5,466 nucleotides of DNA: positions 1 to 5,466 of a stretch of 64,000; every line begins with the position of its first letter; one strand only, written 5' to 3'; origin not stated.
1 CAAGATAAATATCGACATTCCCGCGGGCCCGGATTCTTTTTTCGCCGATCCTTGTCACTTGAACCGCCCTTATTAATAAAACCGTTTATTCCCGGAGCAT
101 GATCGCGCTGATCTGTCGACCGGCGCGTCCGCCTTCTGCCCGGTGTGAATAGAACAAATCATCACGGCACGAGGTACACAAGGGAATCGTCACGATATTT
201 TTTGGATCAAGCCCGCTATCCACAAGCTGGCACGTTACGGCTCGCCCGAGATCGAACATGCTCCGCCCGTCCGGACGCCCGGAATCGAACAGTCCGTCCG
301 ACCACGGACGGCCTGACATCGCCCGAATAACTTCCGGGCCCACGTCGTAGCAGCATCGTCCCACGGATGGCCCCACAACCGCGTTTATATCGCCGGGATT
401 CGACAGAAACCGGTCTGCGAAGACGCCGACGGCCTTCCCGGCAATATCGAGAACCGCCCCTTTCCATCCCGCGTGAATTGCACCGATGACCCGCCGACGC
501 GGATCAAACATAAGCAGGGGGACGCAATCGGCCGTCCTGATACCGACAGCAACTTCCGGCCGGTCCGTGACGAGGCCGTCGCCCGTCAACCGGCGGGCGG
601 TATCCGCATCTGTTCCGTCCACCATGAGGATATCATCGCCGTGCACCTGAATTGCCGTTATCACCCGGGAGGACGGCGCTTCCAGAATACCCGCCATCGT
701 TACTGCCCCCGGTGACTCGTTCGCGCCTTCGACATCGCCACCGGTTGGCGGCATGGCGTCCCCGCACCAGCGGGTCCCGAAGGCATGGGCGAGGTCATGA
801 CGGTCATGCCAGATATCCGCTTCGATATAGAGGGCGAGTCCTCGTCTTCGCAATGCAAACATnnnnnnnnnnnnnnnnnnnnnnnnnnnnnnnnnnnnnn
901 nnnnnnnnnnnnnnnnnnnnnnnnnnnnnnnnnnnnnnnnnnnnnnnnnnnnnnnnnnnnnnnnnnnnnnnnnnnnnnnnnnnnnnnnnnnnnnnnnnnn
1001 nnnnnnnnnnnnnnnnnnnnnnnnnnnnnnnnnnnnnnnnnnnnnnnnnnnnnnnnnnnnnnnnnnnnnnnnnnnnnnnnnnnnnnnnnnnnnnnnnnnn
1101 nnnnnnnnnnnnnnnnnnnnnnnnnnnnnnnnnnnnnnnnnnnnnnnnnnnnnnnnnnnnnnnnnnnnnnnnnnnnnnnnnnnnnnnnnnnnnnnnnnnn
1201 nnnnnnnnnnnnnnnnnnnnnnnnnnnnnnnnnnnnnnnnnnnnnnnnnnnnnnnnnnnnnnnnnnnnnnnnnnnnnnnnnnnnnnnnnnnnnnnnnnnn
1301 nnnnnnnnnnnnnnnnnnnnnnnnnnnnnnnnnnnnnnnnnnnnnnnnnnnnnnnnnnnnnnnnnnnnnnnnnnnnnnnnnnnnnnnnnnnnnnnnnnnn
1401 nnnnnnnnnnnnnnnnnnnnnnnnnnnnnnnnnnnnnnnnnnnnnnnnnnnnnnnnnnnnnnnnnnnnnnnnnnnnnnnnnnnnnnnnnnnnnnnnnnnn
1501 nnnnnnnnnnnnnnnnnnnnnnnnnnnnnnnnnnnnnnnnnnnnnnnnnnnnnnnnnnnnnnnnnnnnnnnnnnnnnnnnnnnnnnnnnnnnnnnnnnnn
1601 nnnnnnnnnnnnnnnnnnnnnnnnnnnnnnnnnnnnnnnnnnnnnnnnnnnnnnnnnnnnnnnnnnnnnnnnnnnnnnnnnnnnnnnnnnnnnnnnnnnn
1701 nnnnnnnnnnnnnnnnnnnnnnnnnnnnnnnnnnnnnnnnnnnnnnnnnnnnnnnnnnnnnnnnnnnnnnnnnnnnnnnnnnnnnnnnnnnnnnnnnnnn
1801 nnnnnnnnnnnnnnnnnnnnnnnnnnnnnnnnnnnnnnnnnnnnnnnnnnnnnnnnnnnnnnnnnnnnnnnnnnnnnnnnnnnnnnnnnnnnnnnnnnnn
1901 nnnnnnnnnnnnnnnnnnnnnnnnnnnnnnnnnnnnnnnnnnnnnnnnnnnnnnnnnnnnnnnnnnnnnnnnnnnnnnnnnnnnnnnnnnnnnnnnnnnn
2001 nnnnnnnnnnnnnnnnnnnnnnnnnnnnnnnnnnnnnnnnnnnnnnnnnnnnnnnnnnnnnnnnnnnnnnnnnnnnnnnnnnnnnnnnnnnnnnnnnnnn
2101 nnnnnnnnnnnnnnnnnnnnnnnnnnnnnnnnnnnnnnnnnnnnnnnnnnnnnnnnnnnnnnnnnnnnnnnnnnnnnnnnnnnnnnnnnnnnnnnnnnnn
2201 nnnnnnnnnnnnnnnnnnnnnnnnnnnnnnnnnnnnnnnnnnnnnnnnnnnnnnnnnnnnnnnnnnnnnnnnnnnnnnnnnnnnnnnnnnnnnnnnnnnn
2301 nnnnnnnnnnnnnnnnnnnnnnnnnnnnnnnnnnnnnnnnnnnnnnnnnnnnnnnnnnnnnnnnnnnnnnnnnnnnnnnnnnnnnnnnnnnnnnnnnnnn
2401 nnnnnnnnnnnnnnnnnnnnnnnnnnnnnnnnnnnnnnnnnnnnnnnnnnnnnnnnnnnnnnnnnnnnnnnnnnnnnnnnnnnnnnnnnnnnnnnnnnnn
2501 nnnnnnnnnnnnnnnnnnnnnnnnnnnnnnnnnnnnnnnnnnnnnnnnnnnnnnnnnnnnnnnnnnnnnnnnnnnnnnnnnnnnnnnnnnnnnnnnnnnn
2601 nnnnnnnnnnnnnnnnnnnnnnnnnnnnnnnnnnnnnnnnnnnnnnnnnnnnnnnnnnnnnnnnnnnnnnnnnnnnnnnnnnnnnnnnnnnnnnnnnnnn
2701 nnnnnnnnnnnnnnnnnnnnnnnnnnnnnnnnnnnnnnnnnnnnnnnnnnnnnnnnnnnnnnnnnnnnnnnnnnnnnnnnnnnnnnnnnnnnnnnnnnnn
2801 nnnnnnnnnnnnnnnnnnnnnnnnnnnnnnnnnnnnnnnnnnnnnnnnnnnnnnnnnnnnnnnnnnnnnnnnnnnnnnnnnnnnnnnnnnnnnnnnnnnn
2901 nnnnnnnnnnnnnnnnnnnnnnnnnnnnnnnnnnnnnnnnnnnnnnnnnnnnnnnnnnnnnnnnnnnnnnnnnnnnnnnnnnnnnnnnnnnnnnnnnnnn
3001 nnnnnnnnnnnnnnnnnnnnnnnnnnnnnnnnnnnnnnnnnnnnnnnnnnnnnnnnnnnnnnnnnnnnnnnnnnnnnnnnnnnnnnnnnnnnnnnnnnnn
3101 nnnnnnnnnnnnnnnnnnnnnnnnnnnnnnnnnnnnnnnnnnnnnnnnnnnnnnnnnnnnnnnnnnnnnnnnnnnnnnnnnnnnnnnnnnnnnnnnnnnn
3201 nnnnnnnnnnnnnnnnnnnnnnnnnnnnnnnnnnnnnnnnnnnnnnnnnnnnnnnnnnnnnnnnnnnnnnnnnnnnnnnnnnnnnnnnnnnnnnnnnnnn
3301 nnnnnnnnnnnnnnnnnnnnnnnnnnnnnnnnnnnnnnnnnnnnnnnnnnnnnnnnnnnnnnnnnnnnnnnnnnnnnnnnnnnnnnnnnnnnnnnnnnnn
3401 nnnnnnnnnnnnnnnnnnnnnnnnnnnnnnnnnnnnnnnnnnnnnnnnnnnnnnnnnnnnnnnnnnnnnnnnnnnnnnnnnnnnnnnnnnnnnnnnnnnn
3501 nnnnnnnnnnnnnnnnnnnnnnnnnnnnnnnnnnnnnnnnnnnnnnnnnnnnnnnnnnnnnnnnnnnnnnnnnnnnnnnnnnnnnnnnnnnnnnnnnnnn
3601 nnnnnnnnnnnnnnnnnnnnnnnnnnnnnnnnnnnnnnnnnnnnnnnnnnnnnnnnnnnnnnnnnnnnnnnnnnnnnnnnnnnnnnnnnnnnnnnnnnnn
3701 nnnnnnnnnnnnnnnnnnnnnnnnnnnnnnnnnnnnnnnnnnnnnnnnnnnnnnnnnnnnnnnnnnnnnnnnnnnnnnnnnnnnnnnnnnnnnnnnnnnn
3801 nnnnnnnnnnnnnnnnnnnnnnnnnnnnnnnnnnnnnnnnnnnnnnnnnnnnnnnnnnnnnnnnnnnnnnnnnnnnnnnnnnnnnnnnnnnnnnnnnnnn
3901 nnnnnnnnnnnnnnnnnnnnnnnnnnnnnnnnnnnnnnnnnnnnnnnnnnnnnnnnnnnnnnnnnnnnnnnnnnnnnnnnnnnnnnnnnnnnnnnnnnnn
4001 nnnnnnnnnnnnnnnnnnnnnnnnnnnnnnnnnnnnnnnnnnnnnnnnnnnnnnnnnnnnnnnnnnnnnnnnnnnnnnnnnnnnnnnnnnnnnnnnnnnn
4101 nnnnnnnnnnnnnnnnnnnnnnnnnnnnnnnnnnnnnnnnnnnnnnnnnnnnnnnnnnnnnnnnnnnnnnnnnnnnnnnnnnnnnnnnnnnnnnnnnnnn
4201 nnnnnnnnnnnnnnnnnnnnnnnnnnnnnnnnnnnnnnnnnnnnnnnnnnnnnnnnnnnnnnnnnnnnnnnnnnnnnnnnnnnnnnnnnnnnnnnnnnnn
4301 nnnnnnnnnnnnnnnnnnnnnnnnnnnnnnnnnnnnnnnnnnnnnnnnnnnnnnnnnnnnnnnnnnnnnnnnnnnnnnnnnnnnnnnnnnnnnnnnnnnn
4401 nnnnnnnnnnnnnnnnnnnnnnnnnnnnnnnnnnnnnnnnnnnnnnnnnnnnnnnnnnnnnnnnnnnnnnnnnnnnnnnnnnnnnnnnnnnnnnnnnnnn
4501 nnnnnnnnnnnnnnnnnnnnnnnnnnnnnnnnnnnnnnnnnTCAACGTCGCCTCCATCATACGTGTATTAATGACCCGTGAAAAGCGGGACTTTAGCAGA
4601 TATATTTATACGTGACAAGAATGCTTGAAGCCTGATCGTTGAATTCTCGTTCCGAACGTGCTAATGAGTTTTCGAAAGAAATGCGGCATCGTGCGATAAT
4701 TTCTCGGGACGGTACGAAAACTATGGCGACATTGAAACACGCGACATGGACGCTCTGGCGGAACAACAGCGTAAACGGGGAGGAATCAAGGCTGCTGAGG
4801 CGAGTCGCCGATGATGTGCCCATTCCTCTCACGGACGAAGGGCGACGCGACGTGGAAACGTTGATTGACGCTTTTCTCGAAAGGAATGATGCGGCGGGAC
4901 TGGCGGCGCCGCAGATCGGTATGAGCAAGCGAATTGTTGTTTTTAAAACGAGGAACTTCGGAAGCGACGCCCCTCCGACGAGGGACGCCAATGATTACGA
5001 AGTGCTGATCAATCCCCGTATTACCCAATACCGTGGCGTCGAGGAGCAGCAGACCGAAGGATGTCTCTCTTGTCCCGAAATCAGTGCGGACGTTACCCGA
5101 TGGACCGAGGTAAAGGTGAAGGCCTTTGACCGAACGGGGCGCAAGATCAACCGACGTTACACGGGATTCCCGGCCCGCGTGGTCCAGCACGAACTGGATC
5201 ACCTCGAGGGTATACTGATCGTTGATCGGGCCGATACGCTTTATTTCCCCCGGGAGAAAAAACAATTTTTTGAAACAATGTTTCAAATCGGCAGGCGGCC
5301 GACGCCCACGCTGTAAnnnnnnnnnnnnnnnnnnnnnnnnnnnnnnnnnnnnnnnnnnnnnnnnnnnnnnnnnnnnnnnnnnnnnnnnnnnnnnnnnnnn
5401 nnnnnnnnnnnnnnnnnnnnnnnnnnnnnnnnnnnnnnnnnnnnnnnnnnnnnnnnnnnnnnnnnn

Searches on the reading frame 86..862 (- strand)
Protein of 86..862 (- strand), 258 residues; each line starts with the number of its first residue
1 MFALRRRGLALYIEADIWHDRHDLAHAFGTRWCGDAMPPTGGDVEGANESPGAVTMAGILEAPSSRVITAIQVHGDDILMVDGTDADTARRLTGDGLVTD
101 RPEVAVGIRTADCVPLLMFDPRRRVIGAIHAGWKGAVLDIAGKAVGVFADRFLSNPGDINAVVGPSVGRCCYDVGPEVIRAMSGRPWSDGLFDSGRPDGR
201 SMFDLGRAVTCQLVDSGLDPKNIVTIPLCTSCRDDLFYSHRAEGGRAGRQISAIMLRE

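Call 50: search_protein_families(library=pfam, proteins=[window:86-862:-], max_evalue=0.00001)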
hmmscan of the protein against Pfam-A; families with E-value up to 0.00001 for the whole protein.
window:86-862:- (258 aa): 1 family
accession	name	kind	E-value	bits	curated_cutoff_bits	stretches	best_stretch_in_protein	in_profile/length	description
PF02578.20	Cu-oxidase_4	-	4e-57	193.8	22.9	1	57-255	36-238/238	Multi-copper polyphenol oxidoreductase laccase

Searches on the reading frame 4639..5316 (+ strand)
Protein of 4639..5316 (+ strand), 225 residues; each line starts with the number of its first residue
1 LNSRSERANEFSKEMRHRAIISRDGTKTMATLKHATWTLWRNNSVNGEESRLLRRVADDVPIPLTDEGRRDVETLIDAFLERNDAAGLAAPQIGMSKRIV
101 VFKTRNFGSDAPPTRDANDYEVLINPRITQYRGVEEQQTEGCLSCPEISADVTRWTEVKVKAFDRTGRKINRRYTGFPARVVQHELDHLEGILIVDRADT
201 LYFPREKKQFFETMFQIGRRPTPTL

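Call 79: search_protein_families(library=pfam, proteins=[window:4639-5316:+], max_evalue=0.00001)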
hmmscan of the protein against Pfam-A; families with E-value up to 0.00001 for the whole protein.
window:4639-5316:+ (225 aa): 1 family
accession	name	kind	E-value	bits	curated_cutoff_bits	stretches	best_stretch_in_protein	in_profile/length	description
PF01327.26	Pep_deformylase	-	2.3e-40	138.2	22.8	1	51-200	10-152/156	Polypeptide deformylase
